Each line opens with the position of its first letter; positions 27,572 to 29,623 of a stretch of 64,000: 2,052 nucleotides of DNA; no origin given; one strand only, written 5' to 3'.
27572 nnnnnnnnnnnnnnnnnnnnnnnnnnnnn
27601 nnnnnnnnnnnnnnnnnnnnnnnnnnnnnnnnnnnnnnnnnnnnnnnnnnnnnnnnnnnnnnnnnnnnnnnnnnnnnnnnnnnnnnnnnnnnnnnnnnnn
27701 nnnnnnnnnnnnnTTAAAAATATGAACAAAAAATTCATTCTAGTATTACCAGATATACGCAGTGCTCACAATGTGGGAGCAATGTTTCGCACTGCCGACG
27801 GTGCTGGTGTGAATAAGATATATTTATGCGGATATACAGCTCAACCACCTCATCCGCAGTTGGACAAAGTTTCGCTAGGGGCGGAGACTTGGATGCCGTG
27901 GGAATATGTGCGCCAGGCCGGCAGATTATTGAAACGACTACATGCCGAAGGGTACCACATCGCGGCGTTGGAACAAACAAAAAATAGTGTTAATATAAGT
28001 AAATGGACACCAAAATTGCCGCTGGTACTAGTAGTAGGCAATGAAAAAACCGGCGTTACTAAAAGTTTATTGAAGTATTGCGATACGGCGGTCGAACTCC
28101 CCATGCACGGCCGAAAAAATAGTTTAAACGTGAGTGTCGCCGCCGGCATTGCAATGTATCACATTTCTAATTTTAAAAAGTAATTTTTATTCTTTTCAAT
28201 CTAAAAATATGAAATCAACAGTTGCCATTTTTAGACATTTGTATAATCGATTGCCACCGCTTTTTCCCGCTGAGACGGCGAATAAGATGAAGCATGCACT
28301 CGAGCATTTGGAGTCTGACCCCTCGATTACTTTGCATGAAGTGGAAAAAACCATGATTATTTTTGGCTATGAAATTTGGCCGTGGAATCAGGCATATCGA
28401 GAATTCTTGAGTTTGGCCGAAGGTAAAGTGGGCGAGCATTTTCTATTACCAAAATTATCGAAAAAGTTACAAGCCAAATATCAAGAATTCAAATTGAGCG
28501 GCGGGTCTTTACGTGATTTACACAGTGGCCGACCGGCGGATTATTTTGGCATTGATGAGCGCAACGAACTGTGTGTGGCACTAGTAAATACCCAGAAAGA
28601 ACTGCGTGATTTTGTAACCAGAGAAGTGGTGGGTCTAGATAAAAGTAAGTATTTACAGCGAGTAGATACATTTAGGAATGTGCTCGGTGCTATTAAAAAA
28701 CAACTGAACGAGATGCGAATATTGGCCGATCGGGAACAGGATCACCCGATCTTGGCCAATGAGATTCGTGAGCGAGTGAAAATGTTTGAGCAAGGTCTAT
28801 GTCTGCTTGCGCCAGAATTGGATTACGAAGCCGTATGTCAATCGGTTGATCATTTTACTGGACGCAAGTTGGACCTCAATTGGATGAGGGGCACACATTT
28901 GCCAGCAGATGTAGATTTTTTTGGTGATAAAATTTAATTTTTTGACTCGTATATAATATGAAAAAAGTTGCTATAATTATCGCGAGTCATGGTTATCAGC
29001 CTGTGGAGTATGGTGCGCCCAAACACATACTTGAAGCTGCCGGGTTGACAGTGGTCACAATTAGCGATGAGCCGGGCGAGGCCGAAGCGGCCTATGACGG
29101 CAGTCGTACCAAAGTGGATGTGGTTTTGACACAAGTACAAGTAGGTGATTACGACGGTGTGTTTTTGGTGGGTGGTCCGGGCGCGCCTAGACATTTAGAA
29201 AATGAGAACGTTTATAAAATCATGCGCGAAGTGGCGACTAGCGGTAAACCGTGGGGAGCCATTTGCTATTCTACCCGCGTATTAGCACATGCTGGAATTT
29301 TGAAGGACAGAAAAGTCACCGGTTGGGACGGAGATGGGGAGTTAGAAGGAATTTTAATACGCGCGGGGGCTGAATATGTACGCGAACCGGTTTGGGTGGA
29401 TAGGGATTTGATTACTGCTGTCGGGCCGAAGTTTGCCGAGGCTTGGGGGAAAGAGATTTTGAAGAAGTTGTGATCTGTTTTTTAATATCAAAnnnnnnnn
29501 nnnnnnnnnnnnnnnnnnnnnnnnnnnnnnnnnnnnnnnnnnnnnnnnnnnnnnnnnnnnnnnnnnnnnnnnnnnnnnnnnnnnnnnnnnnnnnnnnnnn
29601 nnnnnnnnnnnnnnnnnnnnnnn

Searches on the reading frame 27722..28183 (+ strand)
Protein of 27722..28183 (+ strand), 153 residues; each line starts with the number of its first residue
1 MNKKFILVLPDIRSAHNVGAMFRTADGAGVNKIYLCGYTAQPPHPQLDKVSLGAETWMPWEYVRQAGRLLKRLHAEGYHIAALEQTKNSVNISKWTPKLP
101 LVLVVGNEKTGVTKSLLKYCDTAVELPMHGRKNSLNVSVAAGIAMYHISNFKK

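Call 75: search_protein_families(library=pfam, proteins=[window:27722-28183:+], max_evalue=0.00001)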
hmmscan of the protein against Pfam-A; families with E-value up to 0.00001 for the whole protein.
window:27722-28183:+ (153 aa): 1 family
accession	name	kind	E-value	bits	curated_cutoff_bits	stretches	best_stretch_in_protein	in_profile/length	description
PF00588.24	SpoU_methylase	-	7.6e-37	127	29.7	1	5-146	2-142/142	SpoU rRNA Methylase family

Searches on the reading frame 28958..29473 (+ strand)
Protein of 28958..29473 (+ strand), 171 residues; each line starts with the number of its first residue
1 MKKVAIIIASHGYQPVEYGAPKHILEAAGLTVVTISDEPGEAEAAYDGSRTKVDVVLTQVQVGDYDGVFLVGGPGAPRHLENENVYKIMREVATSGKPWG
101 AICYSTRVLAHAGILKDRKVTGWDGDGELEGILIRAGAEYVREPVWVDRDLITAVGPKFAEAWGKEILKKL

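Call 10: search_protein_families(library=pfam, proteins=[window:28958-29473:+])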
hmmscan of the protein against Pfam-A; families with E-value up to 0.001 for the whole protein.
window:28958-29473:+ (171 aa): 2 families
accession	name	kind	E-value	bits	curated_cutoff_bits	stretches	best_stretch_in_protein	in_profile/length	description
PF01965.30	DJ-1_PfpI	-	1.1e-35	123.3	26.6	1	2-169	1-164/165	DJ-1/PfpI family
PF00117.34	GATase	-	1.8e-05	24.9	22.8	1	61-112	39-88/190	Glutamine amidotransferase class-I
